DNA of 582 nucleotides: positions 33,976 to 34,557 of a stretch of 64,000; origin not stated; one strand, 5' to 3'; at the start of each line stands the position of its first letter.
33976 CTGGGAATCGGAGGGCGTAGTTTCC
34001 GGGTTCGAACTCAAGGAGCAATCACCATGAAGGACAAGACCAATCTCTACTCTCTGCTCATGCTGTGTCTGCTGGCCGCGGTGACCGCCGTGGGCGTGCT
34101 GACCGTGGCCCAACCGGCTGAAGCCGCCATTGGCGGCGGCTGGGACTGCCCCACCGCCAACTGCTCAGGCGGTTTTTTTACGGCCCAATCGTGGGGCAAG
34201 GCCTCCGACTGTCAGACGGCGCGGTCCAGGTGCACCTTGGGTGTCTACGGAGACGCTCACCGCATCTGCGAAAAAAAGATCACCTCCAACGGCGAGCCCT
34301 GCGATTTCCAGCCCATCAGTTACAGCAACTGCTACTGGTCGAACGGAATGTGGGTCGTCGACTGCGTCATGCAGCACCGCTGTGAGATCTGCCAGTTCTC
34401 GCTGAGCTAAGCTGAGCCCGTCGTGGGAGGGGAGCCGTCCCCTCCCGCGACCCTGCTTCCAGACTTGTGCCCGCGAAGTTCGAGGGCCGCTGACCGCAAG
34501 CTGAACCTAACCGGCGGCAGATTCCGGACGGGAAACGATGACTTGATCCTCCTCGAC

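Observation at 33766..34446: Small secreted 12-Cys protein framed by strong inverted repeats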

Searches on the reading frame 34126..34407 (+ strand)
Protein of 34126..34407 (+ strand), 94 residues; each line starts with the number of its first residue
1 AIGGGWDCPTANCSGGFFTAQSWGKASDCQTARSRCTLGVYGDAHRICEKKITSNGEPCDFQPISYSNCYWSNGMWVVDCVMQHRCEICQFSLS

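Call 20: search_protein_representatives(protein=window:34126-34407:+)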
Query: 94 residues. Proteins with E-value up to 0.001 (for the whole library): 11; up to 1e-10: 4; up to 1e-30: 1. The best 11 are listed.
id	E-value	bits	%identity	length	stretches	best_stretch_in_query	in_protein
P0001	4.5e-60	216.7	100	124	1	1-91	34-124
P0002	3.8e-28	114.0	33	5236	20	5-34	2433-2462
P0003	2.0e-15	73.1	42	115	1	12-90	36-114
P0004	1.1e-11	61.1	42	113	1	11-89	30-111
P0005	6.9e-10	55.3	48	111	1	14-87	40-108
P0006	3.4e-08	49.8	30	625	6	39-79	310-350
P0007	2.5e-07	47.1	41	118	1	7-89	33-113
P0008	3.8e-05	40.0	38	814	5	33-66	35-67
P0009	3.8e-05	40.0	25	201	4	40-87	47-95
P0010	8.4e-05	38.9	36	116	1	10-87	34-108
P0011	1.4e-04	38.2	32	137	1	16-87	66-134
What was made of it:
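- Homologues: exhaustive phmmer found 6 small homologues at 36-48% identity (call 20).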

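Call 26: find_homologous_proteins(query=A2, max_evalue=1)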
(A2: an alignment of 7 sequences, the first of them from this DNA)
Query A2 (7 sequences) (94 aa, profile of the alignment): 20 proteins with E <= 1 among 121 candidates.
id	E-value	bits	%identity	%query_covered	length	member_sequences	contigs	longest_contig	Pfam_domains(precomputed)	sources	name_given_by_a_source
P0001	1.4e-32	130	100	97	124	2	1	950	-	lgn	-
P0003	1.0e-29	120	42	83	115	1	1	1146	-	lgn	-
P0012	6.2e-28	115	44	84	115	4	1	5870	-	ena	-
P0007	1.4e-26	110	42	82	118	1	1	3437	-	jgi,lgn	jgi:hypothetical protein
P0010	7.8e-25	105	35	81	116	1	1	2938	-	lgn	-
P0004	8.6e-25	105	42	80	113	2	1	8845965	-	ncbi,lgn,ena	-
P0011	9.6e-24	101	30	78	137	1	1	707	-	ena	-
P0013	2.3e-23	100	37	84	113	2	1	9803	-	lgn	-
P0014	5.5e-23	99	42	80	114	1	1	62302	-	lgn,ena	-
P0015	6.5e-22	95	30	83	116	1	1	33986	-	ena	-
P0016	1.0e-20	92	40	80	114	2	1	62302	-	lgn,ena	-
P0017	1.5e-20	91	36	84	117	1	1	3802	-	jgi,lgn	-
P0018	3.0e-19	87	30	81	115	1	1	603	-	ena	-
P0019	1.6e-18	85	45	31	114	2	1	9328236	-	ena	-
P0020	4.9e-18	83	33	81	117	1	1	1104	-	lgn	-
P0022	1.8e-17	81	32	81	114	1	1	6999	-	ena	-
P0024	1.7e-14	72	38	73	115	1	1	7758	-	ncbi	-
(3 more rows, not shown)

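Call 27: search_solved_structures(query=A2, max_evalue=10)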
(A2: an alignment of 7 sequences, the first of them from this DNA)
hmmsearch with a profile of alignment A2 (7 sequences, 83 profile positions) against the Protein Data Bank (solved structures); distinct sequences matched with E-value up to 10: 3.
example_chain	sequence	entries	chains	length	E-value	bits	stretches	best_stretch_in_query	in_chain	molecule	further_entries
3cnc_A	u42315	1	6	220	0.76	13.5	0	40-75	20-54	Fiber protein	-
4dlo_A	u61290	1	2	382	1.8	12.3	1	4-63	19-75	Brain-specific angiogenesis inhibitor 3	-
8oek_A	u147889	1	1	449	4.4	11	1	3-64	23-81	Adhesion G protein-coupled receptor B2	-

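Call 28: find_encoding_contigs(protein=P0004, flank=8000, max_places=3)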
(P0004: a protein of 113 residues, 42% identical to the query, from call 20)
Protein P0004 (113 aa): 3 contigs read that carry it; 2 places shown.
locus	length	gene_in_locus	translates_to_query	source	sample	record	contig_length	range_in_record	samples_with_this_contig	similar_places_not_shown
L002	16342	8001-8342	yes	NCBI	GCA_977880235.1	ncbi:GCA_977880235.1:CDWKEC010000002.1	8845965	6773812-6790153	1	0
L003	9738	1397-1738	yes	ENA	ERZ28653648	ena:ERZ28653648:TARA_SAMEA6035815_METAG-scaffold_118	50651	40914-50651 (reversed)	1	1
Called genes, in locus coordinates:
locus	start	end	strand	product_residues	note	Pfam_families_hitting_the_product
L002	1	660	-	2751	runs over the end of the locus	PF17803:Cadherin_4, PF17892:Cadherin_5, PF17963:Big_9, PF17803:Cadherin_4, PF17892:Cadherin_5, PF17963:Big_9, PF17803:Cadherin_4, PF17892:Cadherin_5, +21 more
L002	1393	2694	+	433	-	PF00144:Beta-lactamase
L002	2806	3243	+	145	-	-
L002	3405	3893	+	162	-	-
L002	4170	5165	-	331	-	PF12006:DUF3500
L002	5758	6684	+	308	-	-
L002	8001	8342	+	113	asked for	-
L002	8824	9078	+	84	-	-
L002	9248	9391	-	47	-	-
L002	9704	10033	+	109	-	PF03551:PadR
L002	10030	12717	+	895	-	PF12704:MacB_PCD, PF02687:FtsX, PF12704:MacB_PCD, PF02687:FtsX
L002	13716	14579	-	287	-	PF11306:DUF3108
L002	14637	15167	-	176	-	PF04191:PEMT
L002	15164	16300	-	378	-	PF01075:Glyco_transf_9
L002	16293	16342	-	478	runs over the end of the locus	PF00805:Pentapeptide, PF00805:Pentapeptide, PF13599:Pentapeptide_4 (weak), PF00805:Pentapeptide (weak), PF13599:Pentapeptide_4, PF00805:Pentapeptide, PF13599:Pentapeptide_4, PF00805:Pentapeptide, +2 more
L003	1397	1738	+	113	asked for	-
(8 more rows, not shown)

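Call 29: find_encoding_contigs(protein=P0014, flank=8000, max_places=3)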
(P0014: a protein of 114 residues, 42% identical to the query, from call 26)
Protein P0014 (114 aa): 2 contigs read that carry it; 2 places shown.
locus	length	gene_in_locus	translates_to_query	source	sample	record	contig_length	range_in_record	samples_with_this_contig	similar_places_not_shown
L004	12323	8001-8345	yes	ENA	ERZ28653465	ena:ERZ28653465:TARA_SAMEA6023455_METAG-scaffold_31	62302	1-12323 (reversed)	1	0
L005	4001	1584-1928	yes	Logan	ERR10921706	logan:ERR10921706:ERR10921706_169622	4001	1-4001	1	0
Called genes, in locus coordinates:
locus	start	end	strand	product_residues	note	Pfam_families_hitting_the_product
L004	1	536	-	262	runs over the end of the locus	PF12704:MacB_PCD, PF02687:FtsX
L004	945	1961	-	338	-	PF02646:RmuC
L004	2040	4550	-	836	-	PF12704:MacB_PCD, PF02687:FtsX, PF12704:MacB_PCD, PF02687:FtsX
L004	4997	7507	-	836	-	PF12704:MacB_PCD, PF02687:FtsX, PF12704:MacB_PCD, PF02687:FtsX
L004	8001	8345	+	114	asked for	-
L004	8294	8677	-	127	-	-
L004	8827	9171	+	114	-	-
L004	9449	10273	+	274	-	PF13527:Acetyltransf_9 (faint), PF13673:Acetyltransf_10 (faint), PF00583:Acetyltransf_1, PF13508:Acetyltransf_7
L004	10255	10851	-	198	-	-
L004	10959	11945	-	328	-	PF00248:Aldo_ket_red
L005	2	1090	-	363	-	?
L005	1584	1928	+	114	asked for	-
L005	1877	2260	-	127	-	-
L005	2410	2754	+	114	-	-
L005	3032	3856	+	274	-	PF13527:Acetyltransf_9 (faint), PF13673:Acetyltransf_10 (faint), PF00583:Acetyltransf_1, PF13508:Acetyltransf_7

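Call 30: find_encoding_contigs(protein=P0019, flank=8000, max_places=2)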
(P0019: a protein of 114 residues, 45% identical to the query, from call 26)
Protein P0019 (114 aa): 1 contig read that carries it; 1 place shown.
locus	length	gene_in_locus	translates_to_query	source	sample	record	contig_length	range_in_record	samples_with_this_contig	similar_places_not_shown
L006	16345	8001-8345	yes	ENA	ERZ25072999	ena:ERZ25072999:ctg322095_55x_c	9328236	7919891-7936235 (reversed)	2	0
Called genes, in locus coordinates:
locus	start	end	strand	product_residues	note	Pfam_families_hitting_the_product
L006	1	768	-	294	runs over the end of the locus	PF01791:DeoC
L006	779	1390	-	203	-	PF27545:CsoS1D_N, PF00936:BMC (faint)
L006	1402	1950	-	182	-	PF02502:LacAB_rpiB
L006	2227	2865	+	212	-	PF00691:OmpA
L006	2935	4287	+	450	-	PF00072:Response_reg, PF00158:Sigma54_activat, PF01078:Mg_chelatase (weak), PF14532:Sigma54_activ_2, PF07728:AAA_5, PF25601:AAA_lid_14, PF02954:HTH_8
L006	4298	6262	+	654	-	PF00672:HAMP, PF00512:HisKA, PF02518:HATPase_c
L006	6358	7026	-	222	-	PF13441:Gly-zipper_YMGG, PF00691:OmpA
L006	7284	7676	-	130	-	PF01810:LysE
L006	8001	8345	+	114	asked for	-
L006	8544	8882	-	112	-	-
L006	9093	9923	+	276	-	-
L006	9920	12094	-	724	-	PF00884:Sulfatase, PF01663:Phosphodiest, PF16347:SGSH_C, PF13432:TPR_16, PF14559:TPR_19 (weak), PF13424:TPR_12 (weak), PF13432:TPR_16, PF00515:TPR_1 (weak), +13 more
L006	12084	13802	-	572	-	PF13145:Rotamase_2, PF13616:Rotamase_3, PF00639:Rotamase, PF13145:Rotamase_2 (weak), PF00639:Rotamase (weak)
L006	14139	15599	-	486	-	PF00392:GntR, PF00155:Aminotran_1_2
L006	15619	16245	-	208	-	PF01810:LysE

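Call 31: find_encoding_contigs(protein=P0015, flank=8000, max_places=2)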
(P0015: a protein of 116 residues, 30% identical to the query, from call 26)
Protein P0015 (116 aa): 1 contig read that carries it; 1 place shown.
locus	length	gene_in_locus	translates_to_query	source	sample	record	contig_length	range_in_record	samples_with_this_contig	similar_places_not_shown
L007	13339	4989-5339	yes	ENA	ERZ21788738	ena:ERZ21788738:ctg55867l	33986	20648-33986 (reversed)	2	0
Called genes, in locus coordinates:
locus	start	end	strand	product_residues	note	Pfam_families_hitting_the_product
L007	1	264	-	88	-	?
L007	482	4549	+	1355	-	PF13205:Big_5, PF00801:PKD, PF18911:PKD_4, PF10282:Lactonase (faint)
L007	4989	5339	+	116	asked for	-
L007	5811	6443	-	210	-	PF00593:TonB_dep_Rec_b-barrel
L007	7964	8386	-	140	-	PF07715:Plug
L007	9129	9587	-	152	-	PF13577:SnoaL_4, PF14534:DUF4440 (weak), PF12680:SnoaL_2 (faint)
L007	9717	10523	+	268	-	-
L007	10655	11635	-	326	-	PF08545:ACP_syn_III, PF08541:ACP_syn_III_C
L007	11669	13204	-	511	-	-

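Call 32: find_encoding_contigs(protein=P0013, flank=8000, max_places=2)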
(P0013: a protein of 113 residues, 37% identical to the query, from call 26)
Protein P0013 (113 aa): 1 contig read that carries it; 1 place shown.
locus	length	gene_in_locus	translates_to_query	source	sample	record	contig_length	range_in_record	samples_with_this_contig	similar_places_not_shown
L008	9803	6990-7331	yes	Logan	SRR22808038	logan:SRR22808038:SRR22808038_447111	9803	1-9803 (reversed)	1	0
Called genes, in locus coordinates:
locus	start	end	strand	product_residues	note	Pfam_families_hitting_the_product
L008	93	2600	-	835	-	PF12704:MacB_PCD, PF02687:FtsX, PF12704:MacB_PCD, PF02687:FtsX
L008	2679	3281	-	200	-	PF00440:TetR_N, PF14278:TetR_C_8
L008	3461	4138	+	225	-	PF00005:ABC_tran, PF13304:AAA_21 (faint)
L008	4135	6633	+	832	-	PF02687:FtsX, PF12704:MacB_PCD (weak), PF02687:FtsX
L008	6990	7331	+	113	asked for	-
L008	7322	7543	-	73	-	-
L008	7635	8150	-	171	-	-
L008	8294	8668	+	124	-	-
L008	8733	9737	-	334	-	PF02424:ApbE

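Call 53: find_encoding_contigs(protein=P0012, flank=6000, max_places=2)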
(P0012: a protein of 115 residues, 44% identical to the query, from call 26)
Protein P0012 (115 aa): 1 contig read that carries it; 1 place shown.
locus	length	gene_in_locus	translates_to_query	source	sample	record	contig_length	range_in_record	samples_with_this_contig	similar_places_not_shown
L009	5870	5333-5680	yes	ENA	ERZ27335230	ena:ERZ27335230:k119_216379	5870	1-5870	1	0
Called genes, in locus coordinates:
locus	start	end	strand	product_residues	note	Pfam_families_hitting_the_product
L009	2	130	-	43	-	?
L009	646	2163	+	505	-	PF01946:Thi4 (weak), PF07992:Pyr_redox_2 (faint), PF00890:FAD_binding_2 (weak), PF01266:DAO, PF01593:Amino_oxidase, PF12831:FAD_oxidored (weak), PF13450:NAD_binding_8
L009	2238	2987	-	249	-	PF23441:SDR (faint), PF00106:adh_short, PF08659:KR, PF13561:adh_short_C2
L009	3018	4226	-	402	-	PF00368:HMG-CoA_red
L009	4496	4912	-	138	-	-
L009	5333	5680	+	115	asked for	-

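Call 54: find_encoding_contigs(protein=P0024, flank=8000, max_places=2)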
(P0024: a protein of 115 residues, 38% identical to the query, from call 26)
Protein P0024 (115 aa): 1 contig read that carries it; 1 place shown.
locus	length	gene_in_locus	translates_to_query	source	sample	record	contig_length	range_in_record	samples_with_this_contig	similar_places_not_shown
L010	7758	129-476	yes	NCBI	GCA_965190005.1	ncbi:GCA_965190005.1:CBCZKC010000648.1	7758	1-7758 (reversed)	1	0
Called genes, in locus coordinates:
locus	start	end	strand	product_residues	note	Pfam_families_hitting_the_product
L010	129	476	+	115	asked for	-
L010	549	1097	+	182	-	PF00578:AhpC-TSA, PF08534:Redoxin, PF13098:Thioredoxin_2 (weak), PF13905:Thioredoxin_8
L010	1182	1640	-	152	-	PF02639:DUF188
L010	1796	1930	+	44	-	-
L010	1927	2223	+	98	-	-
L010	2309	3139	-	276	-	PF12679:ABC2_membrane_2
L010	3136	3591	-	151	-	-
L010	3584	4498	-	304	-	PF00005:ABC_tran, PF13304:AAA_21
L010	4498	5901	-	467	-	PF05048:NosD, PF13229:Beta_helix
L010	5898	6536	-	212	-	-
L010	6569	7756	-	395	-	?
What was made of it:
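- One homologue sits 73 bp upstream of a thioredoxin-fold gene (call 54).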

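Call 55: find_encoding_contigs(protein=P0022, flank=8000, max_places=2)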
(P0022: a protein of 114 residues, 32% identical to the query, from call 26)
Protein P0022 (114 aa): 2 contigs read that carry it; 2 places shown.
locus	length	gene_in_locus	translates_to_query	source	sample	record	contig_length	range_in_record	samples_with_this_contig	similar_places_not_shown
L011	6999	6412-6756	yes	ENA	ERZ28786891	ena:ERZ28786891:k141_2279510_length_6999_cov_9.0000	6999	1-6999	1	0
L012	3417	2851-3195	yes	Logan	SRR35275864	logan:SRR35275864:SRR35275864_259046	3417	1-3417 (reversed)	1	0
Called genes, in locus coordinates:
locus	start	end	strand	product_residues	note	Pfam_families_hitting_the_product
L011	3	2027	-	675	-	?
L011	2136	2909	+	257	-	PF13489:Methyltransf_23, PF01209:Ubie_methyltran, PF05175:MTS (weak), PF05401:NodS (faint), PF13847:Methyltransf_31, PF08241:Methyltransf_11, PF08242:Methyltransf_12, PF13649:Methyltransf_25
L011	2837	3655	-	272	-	PF23441:SDR, PF00106:adh_short, PF08659:KR (weak), PF13561:adh_short_C2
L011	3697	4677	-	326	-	PF08240:ADH_N, PF00107:ADH_zinc_N, PF13602:ADH_zinc_N_2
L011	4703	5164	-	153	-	PF01575:MaoC_dehydratas, PF13452:FAS1_DH_region (weak)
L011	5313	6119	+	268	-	PF01012:ETF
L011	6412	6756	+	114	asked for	-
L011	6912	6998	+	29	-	?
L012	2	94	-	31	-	?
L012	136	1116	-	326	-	PF08240:ADH_N, PF00107:ADH_zinc_N, PF13602:ADH_zinc_N_2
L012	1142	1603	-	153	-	PF01575:MaoC_dehydratas, PF13452:FAS1_DH_region (weak)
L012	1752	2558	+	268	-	PF01012:ETF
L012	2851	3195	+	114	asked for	-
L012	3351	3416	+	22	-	?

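Call 59: search_protein_families(library=ncbifam, proteins=[L002:10030-12717:+, L004:2040-4550:-, L004:4997-7507:-, L008:93-2600:-, L008:4135-6633:+], max_evalue=1e-10)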
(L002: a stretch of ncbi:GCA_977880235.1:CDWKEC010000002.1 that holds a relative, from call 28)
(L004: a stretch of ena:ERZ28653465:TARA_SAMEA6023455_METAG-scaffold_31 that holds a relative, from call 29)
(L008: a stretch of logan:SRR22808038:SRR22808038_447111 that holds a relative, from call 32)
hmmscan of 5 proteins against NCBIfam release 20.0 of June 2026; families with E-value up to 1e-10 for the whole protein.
L002:10030-12717:+ (895 aa): 2 families
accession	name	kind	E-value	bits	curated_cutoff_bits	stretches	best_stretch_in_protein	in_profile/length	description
TIGR03434.1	ADOP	subfamily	1.6e-173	578.9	622.3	1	101-894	2-802/803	ADOP family duplicated permease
NF007826.0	PRK10535.1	equivalog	1.3e-24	86.5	966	1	625-892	369-645/648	macrolide ABC transporter ATP-binding protein/permease MacB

L004:2040-4550:- (836 aa): 2 families
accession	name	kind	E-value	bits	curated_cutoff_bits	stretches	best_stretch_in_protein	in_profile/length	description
TIGR03434.1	ADOP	subfamily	2.8e-274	912.1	622.3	1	4-836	1-803/803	ADOP family duplicated permease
NF007826.0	PRK10535.1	equivalog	1.6e-35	122.5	966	2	558-834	368-646/648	macrolide ABC transporter ATP-binding protein/permease MacB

L004:4997-7507:- (836 aa): 2 families
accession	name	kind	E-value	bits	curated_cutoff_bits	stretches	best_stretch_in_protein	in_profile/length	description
TIGR03434.1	ADOP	subfamily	1e-271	903.7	622.3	1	4-836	1-803/803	ADOP family duplicated permease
NF007826.0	PRK10535.1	equivalog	3.6e-33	114.7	966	1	554-835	364-647/648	macrolide ABC transporter ATP-binding protein/permease MacB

L008:93-2600:- (835 aa): 2 families
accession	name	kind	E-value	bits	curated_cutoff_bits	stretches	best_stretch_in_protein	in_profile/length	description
TIGR03434.1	ADOP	subfamily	8.4e-261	867.5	622.3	1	2-835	2-803/803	ADOP family duplicated permease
NF007826.0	PRK10535.1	equivalog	8.9e-33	113.4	966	2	708-833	520-646/648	macrolide ABC transporter ATP-binding protein/permease MacB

L008:4135-6633:+ (832 aa): 1 family
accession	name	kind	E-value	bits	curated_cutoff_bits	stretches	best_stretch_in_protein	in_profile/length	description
TIGR03434.1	ADOP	subfamily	5.2e-28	97.6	622.3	1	222-396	633-802/803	ADOP family duplicated permease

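Call 64: find_homologous_proteins(query=A4, max_evalue=10)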
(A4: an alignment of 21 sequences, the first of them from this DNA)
Query A4 (21 sequences) (89 aa, profile of the alignment): 19 proteins with E <= 10 among 88 candidates.
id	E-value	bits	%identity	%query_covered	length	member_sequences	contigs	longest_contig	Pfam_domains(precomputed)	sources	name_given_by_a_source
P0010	5.5e-30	121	34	88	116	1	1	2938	-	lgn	-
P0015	3.1e-28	116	30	88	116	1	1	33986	-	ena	-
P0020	3.5e-28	116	33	85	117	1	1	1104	-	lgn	-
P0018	6.0e-28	115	30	85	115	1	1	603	-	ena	-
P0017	7.0e-28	115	36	89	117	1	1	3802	-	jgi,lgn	-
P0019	4.1e-27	112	45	33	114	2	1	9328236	-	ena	-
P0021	1.4e-26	111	35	78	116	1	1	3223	-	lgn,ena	-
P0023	3.5e-26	109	30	88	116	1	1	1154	-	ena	-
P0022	4.2e-26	109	32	88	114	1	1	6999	-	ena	-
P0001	2.4e-25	107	100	97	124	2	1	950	-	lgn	-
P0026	2.6e-24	103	31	88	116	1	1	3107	-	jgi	-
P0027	4.6e-24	102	35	78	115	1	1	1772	-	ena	-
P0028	1.1e-22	98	27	87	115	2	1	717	-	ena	-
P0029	5.5e-22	96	32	91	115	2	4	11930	-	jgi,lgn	jgi:hypothetical protein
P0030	1.2e-21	95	27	88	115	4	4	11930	-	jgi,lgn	jgi:hypothetical protein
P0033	1.3e-18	85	32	75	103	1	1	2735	-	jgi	jgi:hypothetical protein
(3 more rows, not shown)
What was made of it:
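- On The unnamed 8-Cys family defined here (P0003-P0033): The profile E-value is 2.4e-25 to 1.4e-32 (calls 26, 64).
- Its distribution is patchy and rare (calls 26, 64).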

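Call 65: search_solved_structures(query=A4, max_evalue=10)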
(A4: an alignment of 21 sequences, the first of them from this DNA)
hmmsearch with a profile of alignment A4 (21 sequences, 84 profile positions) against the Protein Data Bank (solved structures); distinct sequences matched with E-value up to 10: 5.
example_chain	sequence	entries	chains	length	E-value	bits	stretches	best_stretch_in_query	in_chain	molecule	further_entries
4dwx_A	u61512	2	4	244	0.35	14.6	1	6-57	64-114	Basic endochitinase C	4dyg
8oek_A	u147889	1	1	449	1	13.1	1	3-63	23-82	Adhesion G protein-coupled receptor B2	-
9imj_A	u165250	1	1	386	1.1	13.1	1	33-79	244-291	DNA topoisomerase (ATP-hydrolyzing)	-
8ylu_C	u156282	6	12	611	1.6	12.6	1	34-79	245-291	DNA topoisomerase (ATP-hydrolyzing)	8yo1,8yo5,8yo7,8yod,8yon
1lml_A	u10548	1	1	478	7.1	10.4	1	10-59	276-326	LEISHMANOLYSIN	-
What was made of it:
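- Tried and rejected: PDB sequence profile searches found nothing below E 0.35 (calls 27, 65).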

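Call 66: find_encoding_contigs(protein=P0029, flank=8000, max_places=3)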
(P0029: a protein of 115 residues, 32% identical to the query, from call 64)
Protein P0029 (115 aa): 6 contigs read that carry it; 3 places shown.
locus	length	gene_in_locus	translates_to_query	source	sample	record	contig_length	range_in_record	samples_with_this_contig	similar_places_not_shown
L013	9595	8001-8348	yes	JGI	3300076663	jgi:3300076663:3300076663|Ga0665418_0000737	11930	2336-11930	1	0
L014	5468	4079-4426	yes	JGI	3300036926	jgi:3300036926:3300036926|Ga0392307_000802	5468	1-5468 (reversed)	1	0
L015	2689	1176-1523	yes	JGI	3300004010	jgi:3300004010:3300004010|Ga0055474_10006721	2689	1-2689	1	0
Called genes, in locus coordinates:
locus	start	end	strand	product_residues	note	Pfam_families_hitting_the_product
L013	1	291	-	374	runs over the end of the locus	PF18911:PKD_4 (weak)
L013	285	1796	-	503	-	-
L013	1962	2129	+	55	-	-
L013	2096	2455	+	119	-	PF04255:DUF433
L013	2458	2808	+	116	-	PF18480:DUF5615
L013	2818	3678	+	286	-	PF04909:Amidohydro_2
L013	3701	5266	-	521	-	PF11794:HpaB_N, PF03241:HpaB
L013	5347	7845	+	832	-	-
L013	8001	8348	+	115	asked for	-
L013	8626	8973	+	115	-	-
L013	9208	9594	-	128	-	?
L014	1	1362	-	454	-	?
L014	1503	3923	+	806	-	PF12704:MacB_PCD, PF02687:FtsX, PF12704:MacB_PCD, PF02687:FtsX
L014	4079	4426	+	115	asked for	-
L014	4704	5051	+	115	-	-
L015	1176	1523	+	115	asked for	-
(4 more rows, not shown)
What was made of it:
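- It is tandemly duplicated in two lineages (calls 29, 66). An ADOP/MacB_PCD-FtsX permease is the next transcription unit in 4 of 9 contexts: L002, L004, L008 and L013/14 (calls 28, 29, 32, 66, 59).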

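Call 79: search_dna_similar(query=window:34126-34407:+, collection=plasmids, mode=protein, max_evalue=0.01)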
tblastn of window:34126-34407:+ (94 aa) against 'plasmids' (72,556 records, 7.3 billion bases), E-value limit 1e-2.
No match.
